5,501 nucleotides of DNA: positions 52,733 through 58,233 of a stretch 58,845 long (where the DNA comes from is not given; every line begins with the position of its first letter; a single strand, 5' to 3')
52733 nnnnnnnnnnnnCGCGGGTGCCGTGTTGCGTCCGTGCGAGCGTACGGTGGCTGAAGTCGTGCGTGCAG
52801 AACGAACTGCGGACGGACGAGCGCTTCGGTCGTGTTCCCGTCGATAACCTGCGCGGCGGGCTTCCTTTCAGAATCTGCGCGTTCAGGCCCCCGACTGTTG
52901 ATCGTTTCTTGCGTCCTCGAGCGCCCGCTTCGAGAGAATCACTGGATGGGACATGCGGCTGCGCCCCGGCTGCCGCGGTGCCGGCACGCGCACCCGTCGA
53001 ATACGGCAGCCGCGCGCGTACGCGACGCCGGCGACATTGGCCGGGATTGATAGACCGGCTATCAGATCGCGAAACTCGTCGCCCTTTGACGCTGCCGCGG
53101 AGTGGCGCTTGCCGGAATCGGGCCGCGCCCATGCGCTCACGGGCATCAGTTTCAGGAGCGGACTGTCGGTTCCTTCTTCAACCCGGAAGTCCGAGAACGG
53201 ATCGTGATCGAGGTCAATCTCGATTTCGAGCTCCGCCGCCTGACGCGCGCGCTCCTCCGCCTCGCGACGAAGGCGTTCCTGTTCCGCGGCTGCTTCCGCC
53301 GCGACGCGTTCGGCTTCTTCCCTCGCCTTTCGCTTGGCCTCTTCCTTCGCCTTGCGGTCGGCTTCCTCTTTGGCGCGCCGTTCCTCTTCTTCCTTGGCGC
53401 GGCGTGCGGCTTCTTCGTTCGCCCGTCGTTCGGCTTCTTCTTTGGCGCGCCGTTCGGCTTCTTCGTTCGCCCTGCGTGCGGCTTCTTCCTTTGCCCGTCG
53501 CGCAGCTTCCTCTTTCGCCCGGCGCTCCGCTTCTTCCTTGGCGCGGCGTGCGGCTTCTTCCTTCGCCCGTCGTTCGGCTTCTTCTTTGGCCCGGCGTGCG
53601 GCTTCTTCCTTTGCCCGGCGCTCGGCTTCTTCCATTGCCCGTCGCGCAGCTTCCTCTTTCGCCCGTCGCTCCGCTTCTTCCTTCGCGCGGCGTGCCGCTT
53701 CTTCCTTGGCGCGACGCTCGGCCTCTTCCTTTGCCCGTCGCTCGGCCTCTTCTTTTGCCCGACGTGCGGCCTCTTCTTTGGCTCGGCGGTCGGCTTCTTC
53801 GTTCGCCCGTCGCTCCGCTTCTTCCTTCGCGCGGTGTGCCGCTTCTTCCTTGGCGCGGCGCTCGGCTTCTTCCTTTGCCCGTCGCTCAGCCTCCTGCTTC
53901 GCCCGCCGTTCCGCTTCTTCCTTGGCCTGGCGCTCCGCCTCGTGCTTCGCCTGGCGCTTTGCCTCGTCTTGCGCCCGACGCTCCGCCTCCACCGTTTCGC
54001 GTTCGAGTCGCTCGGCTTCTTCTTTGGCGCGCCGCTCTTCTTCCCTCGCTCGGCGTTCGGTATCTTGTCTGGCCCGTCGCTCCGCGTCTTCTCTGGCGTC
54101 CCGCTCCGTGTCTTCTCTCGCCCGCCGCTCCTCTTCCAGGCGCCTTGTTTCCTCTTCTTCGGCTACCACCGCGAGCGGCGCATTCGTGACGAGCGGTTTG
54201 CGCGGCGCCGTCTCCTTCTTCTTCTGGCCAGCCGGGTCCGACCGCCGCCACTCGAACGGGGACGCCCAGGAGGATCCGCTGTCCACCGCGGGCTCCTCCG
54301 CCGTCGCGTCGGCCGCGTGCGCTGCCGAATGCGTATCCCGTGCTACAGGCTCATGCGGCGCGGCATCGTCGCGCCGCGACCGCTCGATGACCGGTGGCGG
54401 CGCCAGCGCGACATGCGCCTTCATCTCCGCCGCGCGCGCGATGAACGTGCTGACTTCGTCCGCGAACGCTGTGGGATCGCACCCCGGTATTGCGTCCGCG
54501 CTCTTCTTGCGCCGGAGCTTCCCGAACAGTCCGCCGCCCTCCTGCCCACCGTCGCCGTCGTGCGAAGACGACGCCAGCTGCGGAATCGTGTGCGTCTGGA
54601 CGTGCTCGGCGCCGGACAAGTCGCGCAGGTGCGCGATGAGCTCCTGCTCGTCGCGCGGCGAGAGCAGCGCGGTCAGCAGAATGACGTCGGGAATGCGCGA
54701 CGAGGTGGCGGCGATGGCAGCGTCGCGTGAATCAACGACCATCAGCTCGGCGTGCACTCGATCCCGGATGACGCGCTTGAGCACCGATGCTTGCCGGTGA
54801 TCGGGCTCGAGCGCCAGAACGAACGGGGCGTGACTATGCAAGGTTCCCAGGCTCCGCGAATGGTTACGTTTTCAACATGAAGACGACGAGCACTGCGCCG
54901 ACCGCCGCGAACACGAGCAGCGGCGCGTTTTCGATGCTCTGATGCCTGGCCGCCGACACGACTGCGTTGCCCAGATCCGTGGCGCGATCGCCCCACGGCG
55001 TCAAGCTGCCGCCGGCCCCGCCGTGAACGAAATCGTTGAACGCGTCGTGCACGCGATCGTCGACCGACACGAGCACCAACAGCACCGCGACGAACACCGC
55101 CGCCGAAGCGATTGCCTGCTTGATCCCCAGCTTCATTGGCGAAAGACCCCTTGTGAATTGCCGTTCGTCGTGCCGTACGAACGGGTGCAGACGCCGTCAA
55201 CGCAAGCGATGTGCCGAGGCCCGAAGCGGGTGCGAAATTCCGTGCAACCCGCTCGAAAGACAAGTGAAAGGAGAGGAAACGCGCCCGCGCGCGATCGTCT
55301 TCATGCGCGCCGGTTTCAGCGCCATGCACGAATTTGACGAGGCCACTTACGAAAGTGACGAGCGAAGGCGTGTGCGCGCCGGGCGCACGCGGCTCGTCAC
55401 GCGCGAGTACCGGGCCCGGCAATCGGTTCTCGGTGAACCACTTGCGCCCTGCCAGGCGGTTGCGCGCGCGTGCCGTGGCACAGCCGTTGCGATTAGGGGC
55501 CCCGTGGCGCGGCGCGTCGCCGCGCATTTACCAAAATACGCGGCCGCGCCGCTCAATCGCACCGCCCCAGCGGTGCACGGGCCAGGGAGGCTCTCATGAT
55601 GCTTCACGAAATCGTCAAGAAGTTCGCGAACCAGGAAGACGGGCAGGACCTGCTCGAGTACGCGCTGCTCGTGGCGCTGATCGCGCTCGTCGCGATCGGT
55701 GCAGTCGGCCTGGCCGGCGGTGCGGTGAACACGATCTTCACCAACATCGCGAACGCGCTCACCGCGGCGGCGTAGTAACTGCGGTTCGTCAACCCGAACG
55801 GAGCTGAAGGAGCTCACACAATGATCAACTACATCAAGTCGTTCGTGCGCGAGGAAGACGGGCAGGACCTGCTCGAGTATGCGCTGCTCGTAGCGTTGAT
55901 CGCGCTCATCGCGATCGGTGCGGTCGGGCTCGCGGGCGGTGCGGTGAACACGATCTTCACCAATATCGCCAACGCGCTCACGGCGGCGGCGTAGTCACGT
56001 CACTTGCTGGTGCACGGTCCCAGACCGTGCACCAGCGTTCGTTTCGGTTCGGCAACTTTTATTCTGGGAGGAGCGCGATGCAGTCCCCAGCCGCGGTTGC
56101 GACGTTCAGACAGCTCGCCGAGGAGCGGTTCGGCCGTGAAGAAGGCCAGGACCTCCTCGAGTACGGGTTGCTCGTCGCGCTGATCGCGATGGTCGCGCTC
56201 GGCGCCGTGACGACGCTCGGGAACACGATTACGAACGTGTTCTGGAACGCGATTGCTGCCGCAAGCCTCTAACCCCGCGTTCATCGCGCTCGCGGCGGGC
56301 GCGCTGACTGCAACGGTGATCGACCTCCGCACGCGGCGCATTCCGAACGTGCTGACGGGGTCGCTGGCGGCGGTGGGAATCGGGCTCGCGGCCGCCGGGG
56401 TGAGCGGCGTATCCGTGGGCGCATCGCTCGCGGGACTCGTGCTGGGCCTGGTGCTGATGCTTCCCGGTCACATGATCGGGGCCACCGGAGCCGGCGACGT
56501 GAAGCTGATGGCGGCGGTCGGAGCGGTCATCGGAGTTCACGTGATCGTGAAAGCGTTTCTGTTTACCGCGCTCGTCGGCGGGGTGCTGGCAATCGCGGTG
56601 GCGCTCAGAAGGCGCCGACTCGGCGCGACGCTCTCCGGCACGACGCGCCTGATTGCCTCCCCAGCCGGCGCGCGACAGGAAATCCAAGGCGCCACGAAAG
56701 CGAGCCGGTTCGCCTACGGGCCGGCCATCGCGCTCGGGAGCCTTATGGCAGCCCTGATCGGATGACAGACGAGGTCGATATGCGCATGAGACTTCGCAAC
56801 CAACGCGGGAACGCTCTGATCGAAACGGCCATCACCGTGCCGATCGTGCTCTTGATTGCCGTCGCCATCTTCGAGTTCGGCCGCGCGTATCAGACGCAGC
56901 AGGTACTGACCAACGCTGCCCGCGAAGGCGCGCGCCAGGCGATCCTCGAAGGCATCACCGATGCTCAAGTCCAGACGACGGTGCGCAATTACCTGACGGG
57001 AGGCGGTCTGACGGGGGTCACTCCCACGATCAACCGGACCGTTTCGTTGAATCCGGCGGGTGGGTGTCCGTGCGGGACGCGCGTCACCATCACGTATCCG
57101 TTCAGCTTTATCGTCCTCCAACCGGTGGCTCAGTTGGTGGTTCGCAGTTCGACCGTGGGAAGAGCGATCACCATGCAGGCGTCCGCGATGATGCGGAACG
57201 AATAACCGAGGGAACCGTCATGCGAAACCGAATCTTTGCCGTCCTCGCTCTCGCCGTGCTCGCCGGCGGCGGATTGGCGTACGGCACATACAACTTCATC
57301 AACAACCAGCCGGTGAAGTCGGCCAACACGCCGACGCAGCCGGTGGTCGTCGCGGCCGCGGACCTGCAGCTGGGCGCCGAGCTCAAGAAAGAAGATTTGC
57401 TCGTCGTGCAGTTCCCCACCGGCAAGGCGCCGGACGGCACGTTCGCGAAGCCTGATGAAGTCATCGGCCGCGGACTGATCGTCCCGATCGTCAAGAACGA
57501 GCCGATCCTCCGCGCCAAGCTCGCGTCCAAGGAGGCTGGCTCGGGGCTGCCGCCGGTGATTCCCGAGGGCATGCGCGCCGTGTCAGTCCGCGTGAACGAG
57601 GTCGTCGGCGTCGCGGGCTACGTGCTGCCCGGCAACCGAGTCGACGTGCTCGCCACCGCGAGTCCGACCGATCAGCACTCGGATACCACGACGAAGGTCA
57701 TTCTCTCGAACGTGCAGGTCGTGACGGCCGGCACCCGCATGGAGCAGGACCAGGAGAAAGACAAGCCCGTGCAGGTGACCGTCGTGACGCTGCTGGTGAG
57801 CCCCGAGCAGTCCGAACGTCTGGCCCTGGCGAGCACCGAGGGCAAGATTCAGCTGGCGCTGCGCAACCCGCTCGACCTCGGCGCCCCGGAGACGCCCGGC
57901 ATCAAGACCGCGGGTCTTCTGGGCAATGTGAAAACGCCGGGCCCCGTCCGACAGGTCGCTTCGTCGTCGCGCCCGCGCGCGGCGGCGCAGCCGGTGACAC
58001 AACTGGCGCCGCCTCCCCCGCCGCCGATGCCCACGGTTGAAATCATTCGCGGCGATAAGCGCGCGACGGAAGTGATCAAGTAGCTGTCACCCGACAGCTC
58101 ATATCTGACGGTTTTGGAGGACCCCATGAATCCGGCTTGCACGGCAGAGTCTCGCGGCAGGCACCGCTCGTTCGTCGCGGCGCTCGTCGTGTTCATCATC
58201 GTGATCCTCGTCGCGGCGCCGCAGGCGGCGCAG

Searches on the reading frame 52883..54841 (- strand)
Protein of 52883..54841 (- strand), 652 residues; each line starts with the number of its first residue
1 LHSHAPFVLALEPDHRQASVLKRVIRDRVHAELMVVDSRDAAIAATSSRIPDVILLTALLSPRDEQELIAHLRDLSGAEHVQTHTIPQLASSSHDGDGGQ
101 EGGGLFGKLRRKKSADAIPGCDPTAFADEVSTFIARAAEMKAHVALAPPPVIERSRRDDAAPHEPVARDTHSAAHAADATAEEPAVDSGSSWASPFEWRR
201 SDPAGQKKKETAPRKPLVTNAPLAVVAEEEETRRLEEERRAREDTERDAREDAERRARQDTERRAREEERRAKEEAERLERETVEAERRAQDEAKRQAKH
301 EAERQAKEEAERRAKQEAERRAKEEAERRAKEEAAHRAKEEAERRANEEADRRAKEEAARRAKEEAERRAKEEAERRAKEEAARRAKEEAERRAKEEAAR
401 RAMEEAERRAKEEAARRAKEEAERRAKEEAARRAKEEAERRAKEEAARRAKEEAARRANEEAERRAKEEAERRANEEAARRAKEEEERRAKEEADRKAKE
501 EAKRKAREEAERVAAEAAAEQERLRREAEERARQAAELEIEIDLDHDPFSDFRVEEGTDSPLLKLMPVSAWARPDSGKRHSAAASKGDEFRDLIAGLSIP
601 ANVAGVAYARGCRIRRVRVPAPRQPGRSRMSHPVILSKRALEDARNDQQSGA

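Call 12: search_protein_families(library=pfam, proteins=[window:52883-54841:-], max_evalue=0.01)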
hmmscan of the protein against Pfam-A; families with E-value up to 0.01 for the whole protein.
window:52883-54841:- (652 aa): 1 family
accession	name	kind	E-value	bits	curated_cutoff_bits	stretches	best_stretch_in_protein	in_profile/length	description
PF02389.20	Cornifin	-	0.00042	21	34.8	0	425-513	12-100/135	Cornifin (SPRR) family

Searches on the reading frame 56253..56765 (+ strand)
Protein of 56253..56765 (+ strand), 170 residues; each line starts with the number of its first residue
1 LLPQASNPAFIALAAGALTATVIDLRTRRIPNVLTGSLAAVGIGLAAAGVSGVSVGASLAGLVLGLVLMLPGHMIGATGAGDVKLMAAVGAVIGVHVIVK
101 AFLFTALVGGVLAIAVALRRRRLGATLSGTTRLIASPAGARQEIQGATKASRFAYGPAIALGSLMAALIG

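Call 12: search_protein_families(library=pfam, proteins=[window:56253-56765:+], max_evalue=0.01)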
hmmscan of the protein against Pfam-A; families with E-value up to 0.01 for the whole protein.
window:56253-56765:+ (170 aa): 1 family
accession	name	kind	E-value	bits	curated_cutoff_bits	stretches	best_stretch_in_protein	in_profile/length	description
PF01478.23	Peptidase_A24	-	1.4e-16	61.3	26.5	1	12-114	2-104/104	Type IV leader peptidase family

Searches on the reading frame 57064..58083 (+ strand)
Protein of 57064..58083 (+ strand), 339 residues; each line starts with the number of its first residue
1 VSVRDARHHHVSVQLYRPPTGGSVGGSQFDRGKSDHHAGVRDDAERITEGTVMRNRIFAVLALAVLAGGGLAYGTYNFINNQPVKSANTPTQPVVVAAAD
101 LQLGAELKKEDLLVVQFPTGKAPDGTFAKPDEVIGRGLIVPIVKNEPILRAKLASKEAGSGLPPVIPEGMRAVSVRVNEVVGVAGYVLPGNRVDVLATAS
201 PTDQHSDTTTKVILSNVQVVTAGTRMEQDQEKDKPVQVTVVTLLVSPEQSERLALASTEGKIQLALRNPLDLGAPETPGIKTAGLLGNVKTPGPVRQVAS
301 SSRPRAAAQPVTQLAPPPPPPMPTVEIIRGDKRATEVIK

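Call 12: search_protein_families(library=pfam, proteins=[window:57064-58083:+], max_evalue=0.01)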
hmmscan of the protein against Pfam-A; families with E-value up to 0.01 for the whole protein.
window:57064-58083:+ (339 aa): 3 families
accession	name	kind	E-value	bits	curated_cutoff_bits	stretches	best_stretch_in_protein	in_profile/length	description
PF16976.10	RcpC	-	8.4e-32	109.9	28.8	1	162-267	3-114/114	Flp pilus assembly protein RcpC/CpaB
PF08666.17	SAF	-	2.9e-09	37.8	21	1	93-153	2-62/63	SAF domain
PF13144.11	ChapFlgA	-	1.2e-05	25.8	23.8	1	93-156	2-63/122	Chaperone for flagella basal body P-ring formation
